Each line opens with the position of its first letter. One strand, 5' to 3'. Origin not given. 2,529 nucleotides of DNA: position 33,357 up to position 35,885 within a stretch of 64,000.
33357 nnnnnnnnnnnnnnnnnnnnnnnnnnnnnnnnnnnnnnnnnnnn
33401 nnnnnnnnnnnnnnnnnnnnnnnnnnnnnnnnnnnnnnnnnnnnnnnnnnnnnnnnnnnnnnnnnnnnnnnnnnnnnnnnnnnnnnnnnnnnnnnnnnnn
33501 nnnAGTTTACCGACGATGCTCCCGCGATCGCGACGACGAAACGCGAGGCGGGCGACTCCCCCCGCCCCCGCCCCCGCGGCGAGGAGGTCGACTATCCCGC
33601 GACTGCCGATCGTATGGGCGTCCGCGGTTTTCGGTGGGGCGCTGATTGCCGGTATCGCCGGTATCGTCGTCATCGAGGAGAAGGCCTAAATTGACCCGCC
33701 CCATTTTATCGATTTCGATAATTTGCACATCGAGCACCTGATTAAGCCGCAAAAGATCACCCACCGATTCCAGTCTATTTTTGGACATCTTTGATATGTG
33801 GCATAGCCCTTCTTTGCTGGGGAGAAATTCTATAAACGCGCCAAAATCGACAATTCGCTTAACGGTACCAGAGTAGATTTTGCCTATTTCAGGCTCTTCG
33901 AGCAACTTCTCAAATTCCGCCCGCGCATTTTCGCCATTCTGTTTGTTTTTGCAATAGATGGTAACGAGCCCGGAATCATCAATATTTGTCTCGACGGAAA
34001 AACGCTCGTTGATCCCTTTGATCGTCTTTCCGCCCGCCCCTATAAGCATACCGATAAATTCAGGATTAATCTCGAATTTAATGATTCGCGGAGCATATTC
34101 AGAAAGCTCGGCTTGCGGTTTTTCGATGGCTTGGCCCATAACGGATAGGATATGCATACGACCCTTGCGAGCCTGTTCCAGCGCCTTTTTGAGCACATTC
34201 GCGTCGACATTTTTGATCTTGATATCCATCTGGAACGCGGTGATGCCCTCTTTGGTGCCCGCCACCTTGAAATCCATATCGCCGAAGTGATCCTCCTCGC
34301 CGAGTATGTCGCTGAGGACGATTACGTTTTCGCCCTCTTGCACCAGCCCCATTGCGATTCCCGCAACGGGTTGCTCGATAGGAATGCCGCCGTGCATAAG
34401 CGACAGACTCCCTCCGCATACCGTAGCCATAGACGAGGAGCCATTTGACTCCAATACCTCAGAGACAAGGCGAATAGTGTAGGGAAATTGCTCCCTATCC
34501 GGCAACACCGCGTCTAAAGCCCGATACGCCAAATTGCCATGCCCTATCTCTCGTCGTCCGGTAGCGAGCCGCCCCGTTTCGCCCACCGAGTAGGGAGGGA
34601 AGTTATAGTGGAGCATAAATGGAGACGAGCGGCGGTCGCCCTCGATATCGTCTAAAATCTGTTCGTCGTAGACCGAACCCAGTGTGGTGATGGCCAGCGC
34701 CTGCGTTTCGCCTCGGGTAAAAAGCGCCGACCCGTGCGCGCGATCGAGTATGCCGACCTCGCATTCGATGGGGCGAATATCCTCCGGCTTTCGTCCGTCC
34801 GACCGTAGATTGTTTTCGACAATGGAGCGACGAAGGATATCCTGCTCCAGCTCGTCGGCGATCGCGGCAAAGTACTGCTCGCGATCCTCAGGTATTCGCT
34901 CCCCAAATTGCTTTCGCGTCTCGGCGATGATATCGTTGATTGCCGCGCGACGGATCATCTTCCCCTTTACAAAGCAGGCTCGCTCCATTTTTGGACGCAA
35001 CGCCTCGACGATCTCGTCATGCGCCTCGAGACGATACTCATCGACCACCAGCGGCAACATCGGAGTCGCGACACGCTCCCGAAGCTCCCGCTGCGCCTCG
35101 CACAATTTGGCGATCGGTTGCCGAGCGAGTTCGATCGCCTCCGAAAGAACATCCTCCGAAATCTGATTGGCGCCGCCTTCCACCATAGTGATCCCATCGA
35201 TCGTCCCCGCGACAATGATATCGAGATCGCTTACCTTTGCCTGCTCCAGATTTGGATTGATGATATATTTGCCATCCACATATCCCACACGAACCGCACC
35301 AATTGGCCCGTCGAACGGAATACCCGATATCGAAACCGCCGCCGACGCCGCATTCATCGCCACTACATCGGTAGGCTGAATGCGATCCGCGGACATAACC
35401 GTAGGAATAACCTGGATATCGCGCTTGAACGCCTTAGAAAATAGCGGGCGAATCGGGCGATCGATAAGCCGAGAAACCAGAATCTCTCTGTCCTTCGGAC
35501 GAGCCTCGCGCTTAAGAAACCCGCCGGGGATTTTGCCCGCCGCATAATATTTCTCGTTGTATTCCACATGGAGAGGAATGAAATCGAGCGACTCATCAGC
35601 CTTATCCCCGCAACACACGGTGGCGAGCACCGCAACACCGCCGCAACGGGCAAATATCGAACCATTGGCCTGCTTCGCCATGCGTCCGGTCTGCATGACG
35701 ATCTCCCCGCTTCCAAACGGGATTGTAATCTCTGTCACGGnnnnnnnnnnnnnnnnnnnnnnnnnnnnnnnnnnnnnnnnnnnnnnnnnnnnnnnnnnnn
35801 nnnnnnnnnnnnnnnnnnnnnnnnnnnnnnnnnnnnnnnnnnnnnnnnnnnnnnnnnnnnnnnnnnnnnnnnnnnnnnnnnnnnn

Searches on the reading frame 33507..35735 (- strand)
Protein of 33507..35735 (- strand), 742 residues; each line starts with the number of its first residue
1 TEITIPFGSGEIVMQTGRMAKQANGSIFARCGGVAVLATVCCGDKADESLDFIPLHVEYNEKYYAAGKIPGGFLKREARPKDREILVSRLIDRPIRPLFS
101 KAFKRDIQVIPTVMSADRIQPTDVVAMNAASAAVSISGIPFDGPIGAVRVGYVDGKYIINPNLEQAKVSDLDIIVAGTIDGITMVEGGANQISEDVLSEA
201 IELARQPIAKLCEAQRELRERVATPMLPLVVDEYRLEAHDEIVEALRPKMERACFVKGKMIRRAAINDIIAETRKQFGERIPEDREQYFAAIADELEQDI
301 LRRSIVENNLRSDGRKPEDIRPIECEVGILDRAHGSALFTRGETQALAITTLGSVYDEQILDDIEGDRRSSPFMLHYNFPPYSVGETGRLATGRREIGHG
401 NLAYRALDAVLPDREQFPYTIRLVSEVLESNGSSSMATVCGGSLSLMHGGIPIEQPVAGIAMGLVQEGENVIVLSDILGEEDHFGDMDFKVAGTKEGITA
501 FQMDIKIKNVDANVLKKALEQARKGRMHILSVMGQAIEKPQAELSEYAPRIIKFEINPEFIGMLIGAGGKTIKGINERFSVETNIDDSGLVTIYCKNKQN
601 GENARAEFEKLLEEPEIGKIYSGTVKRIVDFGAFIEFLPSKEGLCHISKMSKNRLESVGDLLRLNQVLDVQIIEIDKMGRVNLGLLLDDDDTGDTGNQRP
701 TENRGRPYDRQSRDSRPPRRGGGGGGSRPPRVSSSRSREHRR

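Call 24: find_homologous_proteins(query=window:33507-35735:-, max_evalue=1e-50)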
Query window:33507-35735:- (742 aa): 8000 proteins with E <= 1e-50 among 8000 candidates; the best 120 are listed.
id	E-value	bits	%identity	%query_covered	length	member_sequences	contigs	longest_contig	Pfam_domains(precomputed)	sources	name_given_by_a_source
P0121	0.0e+0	1623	100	98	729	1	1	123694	PF00013.36,PF03725.21,PF00575.30,PF03726.20,PF01138.28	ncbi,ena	-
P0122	0.0e+0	1075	69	94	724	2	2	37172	PF00013.36,PF03725.21,PF00575.30,PF03726.20,PF01138.28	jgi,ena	-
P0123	0.0e+0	1068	67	94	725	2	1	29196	PF00013.36,PF03725.21,PF00575.30,PF03726.20,PF01138.28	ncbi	-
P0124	0.0e+0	1066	67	95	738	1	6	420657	PF00013.36,PF03725.21,PF00575.30,PF03726.20,PF01138.28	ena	-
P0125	0.0e+0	1064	69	92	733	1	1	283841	PF00013.36,PF03725.21,PF00575.30,PF03726.20,PF01138.28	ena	-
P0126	0.0e+0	1059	69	92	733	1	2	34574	PF00013.36,PF03725.21,PF00575.30,PF03726.20,PF01138.28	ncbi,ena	-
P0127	0.0e+0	1059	69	92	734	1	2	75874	PF00013.36,PF03725.21,PF00575.30,PF03726.20,PF01138.28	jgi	jgi:polyribonucleotide nucleotidyltransferase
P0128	0.0e+0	1058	68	92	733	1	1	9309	PF00013.36,PF03725.21,PF00575.30,PF03726.20,PF01138.28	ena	-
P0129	0.0e+0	1058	69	92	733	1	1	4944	PF00013.36,PF03725.21,PF00575.30,PF03726.20,PF01138.28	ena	-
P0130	0.0e+0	1057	66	95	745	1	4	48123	PF00013.36,PF03725.21,PF00575.30,PF03726.20,PF01138.28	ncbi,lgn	ncbi:MAG: polyribonucleotide nucleotidyltransferase [Spirochaetota bacterium]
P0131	0.0e+0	1057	68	93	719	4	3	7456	PF00013.36,PF03725.21,PF00575.30,PF03726.20,PF01138.28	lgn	-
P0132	0.0e+0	1053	66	96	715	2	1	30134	PF00013.36,PF03725.21,PF00575.30,PF03726.20,PF01138.28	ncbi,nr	ncbi:MAG: polyribonucleotide nucleotidyltransferase [Spirochaetaceae bacterium]|nr:MAG: polyribonucl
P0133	0.0e+0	1047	65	96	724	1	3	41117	PF00013.36,PF03725.21,PF00575.30,PF03726.20,PF01138.28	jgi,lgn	jgi:polyribonucleotide nucleotidyltransferase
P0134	0.0e+0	1044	66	96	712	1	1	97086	PF00013.36,PF03725.21,PF00575.30,PF03726.20,PF01138.28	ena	-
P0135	0.0e+0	1044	66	95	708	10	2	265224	PF00013.36,PF03725.21,PF00575.30,PF03726.20,PF01138.28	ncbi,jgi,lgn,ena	-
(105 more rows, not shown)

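Call 25: find_encoding_contigs(protein=P0121, flank=10000, max_places=5)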
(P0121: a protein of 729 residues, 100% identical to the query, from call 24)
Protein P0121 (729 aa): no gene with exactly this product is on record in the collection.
